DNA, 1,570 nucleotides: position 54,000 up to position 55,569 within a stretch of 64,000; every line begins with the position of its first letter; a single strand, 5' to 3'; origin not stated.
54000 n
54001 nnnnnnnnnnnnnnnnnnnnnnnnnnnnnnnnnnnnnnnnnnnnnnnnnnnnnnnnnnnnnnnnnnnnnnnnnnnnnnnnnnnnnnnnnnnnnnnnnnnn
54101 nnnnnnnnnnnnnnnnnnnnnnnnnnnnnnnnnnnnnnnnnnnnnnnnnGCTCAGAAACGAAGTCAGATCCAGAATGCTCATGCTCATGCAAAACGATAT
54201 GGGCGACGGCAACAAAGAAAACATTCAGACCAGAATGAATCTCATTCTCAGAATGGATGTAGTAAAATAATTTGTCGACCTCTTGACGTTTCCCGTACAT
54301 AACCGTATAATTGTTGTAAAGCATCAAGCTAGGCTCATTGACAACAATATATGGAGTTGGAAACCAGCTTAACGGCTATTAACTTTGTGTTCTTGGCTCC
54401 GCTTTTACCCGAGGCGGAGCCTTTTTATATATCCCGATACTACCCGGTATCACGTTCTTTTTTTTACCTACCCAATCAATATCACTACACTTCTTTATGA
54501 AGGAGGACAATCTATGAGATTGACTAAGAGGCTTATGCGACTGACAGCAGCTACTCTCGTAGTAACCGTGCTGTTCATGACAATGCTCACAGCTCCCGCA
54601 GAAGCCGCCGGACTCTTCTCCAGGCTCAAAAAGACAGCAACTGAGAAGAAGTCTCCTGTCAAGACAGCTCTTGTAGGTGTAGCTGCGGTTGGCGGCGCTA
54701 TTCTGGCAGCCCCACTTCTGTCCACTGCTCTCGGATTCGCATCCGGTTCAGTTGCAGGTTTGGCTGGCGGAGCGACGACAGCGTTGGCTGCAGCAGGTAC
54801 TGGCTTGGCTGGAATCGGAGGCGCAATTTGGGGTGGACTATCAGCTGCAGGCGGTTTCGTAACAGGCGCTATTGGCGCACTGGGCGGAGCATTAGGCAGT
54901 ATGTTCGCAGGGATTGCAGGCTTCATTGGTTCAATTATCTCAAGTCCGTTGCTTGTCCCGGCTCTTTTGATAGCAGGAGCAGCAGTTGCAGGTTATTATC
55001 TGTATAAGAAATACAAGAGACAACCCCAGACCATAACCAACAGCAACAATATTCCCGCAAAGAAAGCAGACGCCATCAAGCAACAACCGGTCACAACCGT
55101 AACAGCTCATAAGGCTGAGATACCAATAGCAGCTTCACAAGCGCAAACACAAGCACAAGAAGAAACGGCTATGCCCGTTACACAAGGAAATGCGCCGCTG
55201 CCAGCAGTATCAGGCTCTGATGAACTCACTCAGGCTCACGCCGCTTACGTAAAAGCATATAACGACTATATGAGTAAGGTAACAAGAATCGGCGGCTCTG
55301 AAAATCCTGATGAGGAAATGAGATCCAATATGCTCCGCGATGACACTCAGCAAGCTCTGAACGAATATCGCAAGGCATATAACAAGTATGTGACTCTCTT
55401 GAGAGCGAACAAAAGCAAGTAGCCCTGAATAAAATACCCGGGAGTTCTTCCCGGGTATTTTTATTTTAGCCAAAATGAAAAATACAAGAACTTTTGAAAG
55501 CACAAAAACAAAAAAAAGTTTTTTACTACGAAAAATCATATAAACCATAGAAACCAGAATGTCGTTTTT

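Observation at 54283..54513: Near-consensus promoter followed ~80 nt later by an intrinsic terminator: candidate attenuator leader or small RNA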

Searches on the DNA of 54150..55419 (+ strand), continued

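Call 81: search_rna_families(sources=[L013, L016, L023, L024, L026, L028, L031, L040, L047, L050, L009, L012, L015, L020, L021, L034, L035, L037, L039, L032], threshold=gathering)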
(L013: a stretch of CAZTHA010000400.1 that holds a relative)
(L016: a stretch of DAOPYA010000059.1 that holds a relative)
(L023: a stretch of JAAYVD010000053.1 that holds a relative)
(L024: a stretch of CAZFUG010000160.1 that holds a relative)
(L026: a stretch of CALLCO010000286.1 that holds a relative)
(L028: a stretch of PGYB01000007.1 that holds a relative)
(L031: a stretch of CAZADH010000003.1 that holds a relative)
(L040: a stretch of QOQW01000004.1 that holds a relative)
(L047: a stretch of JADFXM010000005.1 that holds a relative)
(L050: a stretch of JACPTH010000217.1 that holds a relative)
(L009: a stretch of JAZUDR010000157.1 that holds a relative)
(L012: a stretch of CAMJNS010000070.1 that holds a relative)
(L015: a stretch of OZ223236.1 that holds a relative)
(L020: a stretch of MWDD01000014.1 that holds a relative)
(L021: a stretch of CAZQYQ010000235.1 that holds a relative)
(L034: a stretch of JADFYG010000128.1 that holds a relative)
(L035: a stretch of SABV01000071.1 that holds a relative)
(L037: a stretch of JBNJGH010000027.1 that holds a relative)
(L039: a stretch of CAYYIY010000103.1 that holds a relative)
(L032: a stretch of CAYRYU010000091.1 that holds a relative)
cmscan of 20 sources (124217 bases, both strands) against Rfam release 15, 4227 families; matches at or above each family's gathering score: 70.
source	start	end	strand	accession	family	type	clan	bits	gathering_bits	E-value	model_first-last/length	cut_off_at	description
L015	921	993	-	RF00005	tRNA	Gene; tRNA;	CL00001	75.6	29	1.8e-14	1-71/71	no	tRNA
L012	809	881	-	RF00005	tRNA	Gene; tRNA;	CL00001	75.2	29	2.2e-14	1-71/71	no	tRNA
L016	664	736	-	RF00005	tRNA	Gene; tRNA;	CL00001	74.5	29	3.6e-14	1-71/71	no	tRNA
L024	974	1046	-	RF00005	tRNA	Gene; tRNA;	CL00001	74.5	29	3.6e-14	1-71/71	no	tRNA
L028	936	1008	-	RF00005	tRNA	Gene; tRNA;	CL00001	74.5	29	3.6e-14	1-71/71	no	tRNA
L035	878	950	-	RF00005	tRNA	Gene; tRNA;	CL00001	74.5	29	3.6e-14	1-71/71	no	tRNA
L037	256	328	-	RF00005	tRNA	Gene; tRNA;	CL00001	74.5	29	3.6e-14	1-71/71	no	tRNA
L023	801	873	-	RF00005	tRNA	Gene; tRNA;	CL00001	74.4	29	3.8e-14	1-71/71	no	tRNA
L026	1026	1098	-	RF00005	tRNA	Gene; tRNA;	CL00001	74.4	29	3.8e-14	1-71/71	no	tRNA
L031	896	969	-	RF00005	tRNA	Gene; tRNA;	CL00001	74.4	29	3.7e-14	1-71/71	no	tRNA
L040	1021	1093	-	RF00005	tRNA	Gene; tRNA;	CL00001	74.4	29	3.8e-14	1-71/71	no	tRNA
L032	878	950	-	RF00005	tRNA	Gene; tRNA;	CL00001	74.4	29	3.8e-14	1-71/71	no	tRNA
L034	770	842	-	RF00005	tRNA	Gene; tRNA;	CL00001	74.3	29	3.9e-14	1-71/71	no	tRNA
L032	960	1033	-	RF00005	tRNA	Gene; tRNA;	CL00001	73.3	29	7.4e-14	1-71/71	no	tRNA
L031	806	878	-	RF00005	tRNA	Gene; tRNA;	CL00001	73.1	29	8.4e-14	1-71/71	no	tRNA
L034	670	741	-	RF00005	tRNA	Gene; tRNA;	CL00001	73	29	9.2e-14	1-71/71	no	tRNA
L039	124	198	-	RF00005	tRNA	Gene; tRNA;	CL00001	72.6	29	1.1e-13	1-71/71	no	tRNA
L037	17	91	-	RF00005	tRNA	Gene; tRNA;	CL00001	72.4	29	1.3e-13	1-71/71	no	tRNA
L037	341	415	-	RF00005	tRNA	Gene; tRNA;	CL00001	72.4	29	1.3e-13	1-71/71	no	tRNA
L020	795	869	-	RF00005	tRNA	Gene; tRNA;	CL00001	72.3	29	1.4e-13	1-71/71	no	tRNA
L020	1106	1180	-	RF00005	tRNA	Gene; tRNA;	CL00001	72.3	29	1.4e-13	1-71/71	no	tRNA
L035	647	721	-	RF00005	tRNA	Gene; tRNA;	CL00001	72.3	29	1.4e-13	1-71/71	no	tRNA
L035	963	1037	-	RF00005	tRNA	Gene; tRNA;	CL00001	72.3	29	1.4e-13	1-71/71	no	tRNA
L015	834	905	-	RF00005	tRNA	Gene; tRNA;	CL00001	72.2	29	1.5e-13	1-71/71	no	tRNA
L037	172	243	-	RF00005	tRNA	Gene; tRNA;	CL00001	72.2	29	1.5e-13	1-71/71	no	tRNA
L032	787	858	-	RF00005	tRNA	Gene; tRNA;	CL00001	72.2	29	1.5e-13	1-71/71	no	tRNA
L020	1019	1091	-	RF00005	tRNA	Gene; tRNA;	CL00001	72.1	29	1.6e-13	1-71/71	no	tRNA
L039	219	291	-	RF00005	tRNA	Gene; tRNA;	CL00001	71.7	29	2.1e-13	1-71/71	no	tRNA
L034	852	926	-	RF00005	tRNA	Gene; tRNA;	CL00001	71.3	29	2.6e-13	1-71/71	no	tRNA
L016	580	651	-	RF00005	tRNA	Gene; tRNA;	CL00001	71.2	29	2.9e-13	1-71/71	no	tRNA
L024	890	961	-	RF00005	tRNA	Gene; tRNA;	CL00001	71.2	29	2.9e-13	1-71/71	no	tRNA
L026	942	1013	-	RF00005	tRNA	Gene; tRNA;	CL00001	71.2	29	2.8e-13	1-71/71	no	tRNA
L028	852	923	-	RF00005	tRNA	Gene; tRNA;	CL00001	71.2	29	2.9e-13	1-71/71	no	tRNA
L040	937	1008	-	RF00005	tRNA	Gene; tRNA;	CL00001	71.2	29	2.8e-13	1-71/71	no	tRNA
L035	794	865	-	RF00005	tRNA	Gene; tRNA;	CL00001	71.2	29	2.9e-13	1-71/71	no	tRNA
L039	44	116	-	RF00005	tRNA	Gene; tRNA;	CL00001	71.1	29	3.1e-13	1-71/71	no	tRNA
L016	434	508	-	RF00005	tRNA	Gene; tRNA;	CL00001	70.5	29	4.3e-13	1-71/71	no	tRNA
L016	749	823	-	RF00005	tRNA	Gene; tRNA;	CL00001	70.5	29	4.3e-13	1-71/71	no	tRNA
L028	718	792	-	RF00005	tRNA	Gene; tRNA;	CL00001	70.5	29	4.3e-13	1-71/71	no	tRNA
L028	1023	1097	-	RF00005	tRNA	Gene; tRNA;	CL00001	70.5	29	4.3e-13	1-71/71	no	tRNA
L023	887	961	-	RF00005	tRNA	Gene; tRNA;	CL00001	70.3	29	4.9e-13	1-71/71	no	tRNA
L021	8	80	-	RF00005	tRNA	Gene; tRNA;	CL00001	70.2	29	5.5e-13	1-71/71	no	tRNA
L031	720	791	-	RF00005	tRNA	Gene; tRNA;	CL00001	70.1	29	5.8e-13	1-71/71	no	tRNA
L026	1112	1186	-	RF00005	tRNA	Gene; tRNA;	CL00001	70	29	6.2e-13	1-71/71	no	tRNA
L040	1107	1181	-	RF00005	tRNA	Gene; tRNA;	CL00001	70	29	6.2e-13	1-71/71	no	tRNA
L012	607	681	-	RF00005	tRNA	Gene; tRNA;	CL00001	69.9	29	6.3e-13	1-71/71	no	tRNA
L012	900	974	-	RF00005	tRNA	Gene; tRNA;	CL00001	69.9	29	6.3e-13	1-71/71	no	tRNA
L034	942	1014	-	RF00005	tRNA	Gene; tRNA;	CL00001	69.6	29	7.6e-13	1-71/71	no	tRNA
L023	716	787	-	RF00005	tRNA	Gene; tRNA;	CL00001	69.4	29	8.6e-13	1-71/71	no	tRNA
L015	721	795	-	RF00005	tRNA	Gene; tRNA;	CL00001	69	29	1.1e-12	1-71/71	no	tRNA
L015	1003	1077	-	RF00005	tRNA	Gene; tRNA;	CL00001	69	29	1.1e-12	1-71/71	no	tRNA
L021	88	162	-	RF00005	tRNA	Gene; tRNA;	CL00001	69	29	1.2e-12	1-71/71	no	tRNA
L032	1050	1122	-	RF00005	tRNA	Gene; tRNA;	CL00001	68.8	29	1.3e-12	1-71/71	no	tRNA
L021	191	263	-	RF00005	tRNA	Gene; tRNA;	CL00001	68.5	29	1.6e-12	1-71/71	no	tRNA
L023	978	1050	-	RF00005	tRNA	Gene; tRNA;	CL00001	68.2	29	1.9e-12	1-71/71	no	tRNA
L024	750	825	-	RF00005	tRNA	Gene; tRNA;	CL00001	68.2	29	1.9e-12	1-71/71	no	tRNA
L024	1061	1136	-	RF00005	tRNA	Gene; tRNA;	CL00001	68.2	29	1.9e-12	1-71/71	no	tRNA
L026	1201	1273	-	RF00005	tRNA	Gene; tRNA;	CL00001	67.8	29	2.5e-12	1-71/71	no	tRNA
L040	1196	1268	-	RF00005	tRNA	Gene; tRNA;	CL00001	67.8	29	2.5e-12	1-71/71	no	tRNA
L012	724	795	-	RF00005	tRNA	Gene; tRNA;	CL00001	67.6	29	2.9e-12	1-71/71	no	tRNA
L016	831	903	-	RF00005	tRNA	Gene; tRNA;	CL00001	67.3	29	3.3e-12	1-71/71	no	tRNA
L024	1144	1216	-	RF00005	tRNA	Gene; tRNA;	CL00001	67.1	29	3.9e-12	1-71/71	no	tRNA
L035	1046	1118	-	RF00005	tRNA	Gene; tRNA;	CL00001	67.1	29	3.9e-12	1-71/71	no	tRNA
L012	984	1056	-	RF00005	tRNA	Gene; tRNA;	CL00001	67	29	4e-12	1-71/71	no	tRNA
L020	938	1009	-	RF00005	tRNA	Gene; tRNA;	CL00001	67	29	4.1e-12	1-71/71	no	tRNA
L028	1107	1179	-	RF00005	tRNA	Gene; tRNA;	CL00001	66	29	7.5e-12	1-71/71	no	tRNA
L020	1188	1260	-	RF00005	tRNA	Gene; tRNA;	CL00001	66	29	7.5e-12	1-71/71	no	tRNA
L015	1091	1163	-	RF00005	tRNA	Gene; tRNA;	CL00001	65.8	29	8.8e-12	1-71/71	no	tRNA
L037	425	497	-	RF00005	tRNA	Gene; tRNA;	CL00001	65.8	29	8.8e-12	1-71/71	no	tRNA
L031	985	1056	-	RF00005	tRNA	Gene; tRNA;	CL00001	65.4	29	1.1e-11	1-71/71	no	tRNA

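Call 82: search_rna_families(source=L024, start=2700, end=3010, threshold=evalue, max_evalue=1)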
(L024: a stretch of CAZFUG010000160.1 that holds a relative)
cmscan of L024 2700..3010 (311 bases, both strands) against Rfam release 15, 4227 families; matches with E-value up to 1: 1.
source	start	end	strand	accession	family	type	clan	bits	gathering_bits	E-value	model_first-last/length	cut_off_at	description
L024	2757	2822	-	RF00727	bantam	Gene; miRNA;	CL00091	18.9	61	0.43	1-82/82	no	bantam microRNA precursor family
